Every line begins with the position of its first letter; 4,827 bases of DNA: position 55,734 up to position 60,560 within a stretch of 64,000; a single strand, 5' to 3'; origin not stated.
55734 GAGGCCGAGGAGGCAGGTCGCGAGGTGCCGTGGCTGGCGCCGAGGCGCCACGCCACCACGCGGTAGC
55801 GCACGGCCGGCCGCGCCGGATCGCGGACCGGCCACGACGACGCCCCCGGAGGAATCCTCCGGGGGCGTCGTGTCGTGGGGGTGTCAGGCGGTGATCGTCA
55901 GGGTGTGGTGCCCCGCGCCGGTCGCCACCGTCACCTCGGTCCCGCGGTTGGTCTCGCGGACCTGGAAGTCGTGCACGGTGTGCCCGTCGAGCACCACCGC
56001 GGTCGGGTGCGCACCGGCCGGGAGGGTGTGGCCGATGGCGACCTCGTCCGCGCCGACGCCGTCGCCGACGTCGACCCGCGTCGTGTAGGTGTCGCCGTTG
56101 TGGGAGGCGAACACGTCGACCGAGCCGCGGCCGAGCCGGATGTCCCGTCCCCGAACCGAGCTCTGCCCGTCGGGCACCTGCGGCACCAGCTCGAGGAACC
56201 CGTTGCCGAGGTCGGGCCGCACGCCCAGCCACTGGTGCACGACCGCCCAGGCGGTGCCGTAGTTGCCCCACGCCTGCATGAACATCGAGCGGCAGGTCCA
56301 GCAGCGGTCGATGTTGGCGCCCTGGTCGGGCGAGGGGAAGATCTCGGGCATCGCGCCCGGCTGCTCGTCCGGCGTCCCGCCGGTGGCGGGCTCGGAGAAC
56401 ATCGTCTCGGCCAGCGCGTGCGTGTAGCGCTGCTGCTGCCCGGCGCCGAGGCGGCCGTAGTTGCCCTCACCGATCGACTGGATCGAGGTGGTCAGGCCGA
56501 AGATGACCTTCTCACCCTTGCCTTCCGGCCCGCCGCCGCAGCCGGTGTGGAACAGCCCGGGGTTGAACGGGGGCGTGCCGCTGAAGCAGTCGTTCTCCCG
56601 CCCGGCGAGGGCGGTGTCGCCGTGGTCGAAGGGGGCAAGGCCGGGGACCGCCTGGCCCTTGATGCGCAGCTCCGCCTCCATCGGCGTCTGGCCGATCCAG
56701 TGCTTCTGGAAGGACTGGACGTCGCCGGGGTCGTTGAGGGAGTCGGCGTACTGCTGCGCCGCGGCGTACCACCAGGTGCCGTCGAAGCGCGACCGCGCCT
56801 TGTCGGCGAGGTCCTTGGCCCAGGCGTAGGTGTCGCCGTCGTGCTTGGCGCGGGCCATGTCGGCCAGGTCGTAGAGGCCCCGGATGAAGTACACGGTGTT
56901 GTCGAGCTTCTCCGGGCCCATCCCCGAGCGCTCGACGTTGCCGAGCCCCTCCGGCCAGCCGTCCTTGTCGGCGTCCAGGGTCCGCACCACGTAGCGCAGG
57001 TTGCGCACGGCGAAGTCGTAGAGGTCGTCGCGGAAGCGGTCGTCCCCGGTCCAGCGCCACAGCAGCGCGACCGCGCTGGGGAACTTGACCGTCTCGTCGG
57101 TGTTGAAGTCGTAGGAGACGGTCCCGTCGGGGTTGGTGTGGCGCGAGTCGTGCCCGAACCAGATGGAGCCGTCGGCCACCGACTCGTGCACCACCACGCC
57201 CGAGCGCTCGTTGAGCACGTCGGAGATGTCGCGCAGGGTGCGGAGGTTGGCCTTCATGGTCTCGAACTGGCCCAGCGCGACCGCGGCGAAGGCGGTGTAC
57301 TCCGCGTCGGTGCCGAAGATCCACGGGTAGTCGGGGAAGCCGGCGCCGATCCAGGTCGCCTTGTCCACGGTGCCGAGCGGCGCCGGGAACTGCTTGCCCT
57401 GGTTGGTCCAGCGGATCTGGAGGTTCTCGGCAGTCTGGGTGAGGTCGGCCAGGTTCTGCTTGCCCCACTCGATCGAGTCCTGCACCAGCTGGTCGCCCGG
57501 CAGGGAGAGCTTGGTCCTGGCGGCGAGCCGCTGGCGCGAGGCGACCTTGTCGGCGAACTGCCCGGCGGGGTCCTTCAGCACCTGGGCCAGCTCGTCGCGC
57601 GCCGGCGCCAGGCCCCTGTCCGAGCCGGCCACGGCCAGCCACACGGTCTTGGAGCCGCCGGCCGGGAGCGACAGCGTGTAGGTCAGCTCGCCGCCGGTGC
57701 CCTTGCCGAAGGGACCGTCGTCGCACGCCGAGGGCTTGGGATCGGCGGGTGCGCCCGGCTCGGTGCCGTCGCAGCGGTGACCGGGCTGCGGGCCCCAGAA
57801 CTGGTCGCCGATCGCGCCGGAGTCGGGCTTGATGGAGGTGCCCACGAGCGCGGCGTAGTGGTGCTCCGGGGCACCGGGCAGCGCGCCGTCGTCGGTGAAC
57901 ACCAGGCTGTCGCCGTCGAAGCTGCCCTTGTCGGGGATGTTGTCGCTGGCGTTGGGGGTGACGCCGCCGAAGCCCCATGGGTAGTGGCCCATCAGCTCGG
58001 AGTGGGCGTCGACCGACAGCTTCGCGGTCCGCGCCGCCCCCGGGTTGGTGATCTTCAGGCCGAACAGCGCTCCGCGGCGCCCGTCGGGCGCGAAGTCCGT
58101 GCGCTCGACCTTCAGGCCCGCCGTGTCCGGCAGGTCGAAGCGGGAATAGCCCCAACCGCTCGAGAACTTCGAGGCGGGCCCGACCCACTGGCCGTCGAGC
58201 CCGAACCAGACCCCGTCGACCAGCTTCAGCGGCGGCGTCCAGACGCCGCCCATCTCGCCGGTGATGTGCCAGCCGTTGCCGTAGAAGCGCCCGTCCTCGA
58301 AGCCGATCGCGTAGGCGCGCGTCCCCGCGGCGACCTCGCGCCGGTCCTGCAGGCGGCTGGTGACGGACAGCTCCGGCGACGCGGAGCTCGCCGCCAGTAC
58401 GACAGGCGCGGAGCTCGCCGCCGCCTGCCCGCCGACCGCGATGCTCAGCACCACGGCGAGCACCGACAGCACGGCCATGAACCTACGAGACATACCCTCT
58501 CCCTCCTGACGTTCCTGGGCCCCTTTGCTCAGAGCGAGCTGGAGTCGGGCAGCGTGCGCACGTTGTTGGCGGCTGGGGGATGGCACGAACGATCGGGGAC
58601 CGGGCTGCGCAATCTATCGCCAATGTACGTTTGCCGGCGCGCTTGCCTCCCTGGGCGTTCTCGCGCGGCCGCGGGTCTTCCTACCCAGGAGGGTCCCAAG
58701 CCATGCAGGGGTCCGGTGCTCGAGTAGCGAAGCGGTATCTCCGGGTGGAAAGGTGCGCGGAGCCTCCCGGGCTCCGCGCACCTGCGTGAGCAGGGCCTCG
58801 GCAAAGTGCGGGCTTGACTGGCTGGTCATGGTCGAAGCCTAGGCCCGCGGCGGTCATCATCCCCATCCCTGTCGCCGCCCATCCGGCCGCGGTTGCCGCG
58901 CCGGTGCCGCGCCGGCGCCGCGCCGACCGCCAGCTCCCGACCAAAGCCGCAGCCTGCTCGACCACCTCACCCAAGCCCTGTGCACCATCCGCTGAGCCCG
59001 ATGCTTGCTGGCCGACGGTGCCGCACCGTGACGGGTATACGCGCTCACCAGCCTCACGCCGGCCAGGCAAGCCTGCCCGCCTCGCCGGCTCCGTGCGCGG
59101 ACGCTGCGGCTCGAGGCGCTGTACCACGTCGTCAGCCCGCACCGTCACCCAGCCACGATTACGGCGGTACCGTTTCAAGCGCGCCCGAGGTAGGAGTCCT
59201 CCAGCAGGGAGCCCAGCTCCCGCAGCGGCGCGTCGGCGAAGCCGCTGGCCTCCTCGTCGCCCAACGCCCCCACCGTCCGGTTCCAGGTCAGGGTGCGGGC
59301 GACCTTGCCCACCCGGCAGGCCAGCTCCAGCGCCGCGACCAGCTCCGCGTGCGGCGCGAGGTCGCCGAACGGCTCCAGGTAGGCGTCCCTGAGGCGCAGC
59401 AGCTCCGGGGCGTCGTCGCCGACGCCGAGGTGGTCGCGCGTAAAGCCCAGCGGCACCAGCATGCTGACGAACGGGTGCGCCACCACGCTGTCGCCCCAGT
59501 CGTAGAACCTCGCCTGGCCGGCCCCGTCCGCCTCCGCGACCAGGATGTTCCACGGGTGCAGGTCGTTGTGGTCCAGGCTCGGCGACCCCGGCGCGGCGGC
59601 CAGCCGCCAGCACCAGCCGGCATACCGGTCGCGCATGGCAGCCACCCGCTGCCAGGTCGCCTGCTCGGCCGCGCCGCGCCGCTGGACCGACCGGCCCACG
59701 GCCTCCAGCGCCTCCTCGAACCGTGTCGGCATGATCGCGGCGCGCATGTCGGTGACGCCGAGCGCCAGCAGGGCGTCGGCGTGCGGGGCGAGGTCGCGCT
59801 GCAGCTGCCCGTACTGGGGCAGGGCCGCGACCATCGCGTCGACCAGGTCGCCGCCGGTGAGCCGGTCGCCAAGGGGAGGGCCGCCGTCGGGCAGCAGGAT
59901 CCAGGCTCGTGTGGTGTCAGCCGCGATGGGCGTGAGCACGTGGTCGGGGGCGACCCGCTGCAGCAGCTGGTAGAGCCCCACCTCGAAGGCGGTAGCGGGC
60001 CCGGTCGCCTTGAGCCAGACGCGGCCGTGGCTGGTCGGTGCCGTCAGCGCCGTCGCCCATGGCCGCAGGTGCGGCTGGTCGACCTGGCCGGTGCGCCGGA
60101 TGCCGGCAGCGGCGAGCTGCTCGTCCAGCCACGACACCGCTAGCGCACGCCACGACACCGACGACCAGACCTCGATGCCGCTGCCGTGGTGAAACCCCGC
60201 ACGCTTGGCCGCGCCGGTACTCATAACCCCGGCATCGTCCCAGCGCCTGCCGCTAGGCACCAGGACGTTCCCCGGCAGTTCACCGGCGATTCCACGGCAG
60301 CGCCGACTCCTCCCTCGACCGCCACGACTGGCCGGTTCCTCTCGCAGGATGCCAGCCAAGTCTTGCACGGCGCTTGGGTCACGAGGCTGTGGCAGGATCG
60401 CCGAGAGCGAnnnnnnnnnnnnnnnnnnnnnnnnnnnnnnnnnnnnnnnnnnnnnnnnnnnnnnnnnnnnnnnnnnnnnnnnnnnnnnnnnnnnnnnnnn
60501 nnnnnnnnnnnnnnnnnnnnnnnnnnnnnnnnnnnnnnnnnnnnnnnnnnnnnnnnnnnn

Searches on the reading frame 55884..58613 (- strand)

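Call 60: search_protein_families(library=pfam, proteins=[window:55884-58613:-], max_evalue=0.001)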
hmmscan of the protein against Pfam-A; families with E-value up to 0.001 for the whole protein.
window:55884-58613:- (909 aa): 1 family
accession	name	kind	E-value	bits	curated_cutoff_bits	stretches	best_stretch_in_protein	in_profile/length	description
PF16990.11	CBM_35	-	0.00019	22.2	28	1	828-908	24-105/121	Carbohydrate binding module (family 35)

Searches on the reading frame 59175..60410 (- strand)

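Call 60: search_protein_families(library=pfam, proteins=[window:59175-60410:-], max_evalue=0.001)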
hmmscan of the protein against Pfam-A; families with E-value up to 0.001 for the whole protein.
window:59175-60410:- (411 aa): 1 family
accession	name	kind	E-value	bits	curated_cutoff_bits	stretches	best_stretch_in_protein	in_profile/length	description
PF01636.29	APH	-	3.8e-07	30.5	23.2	1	212-315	102-204/239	Phosphotransferase enzyme family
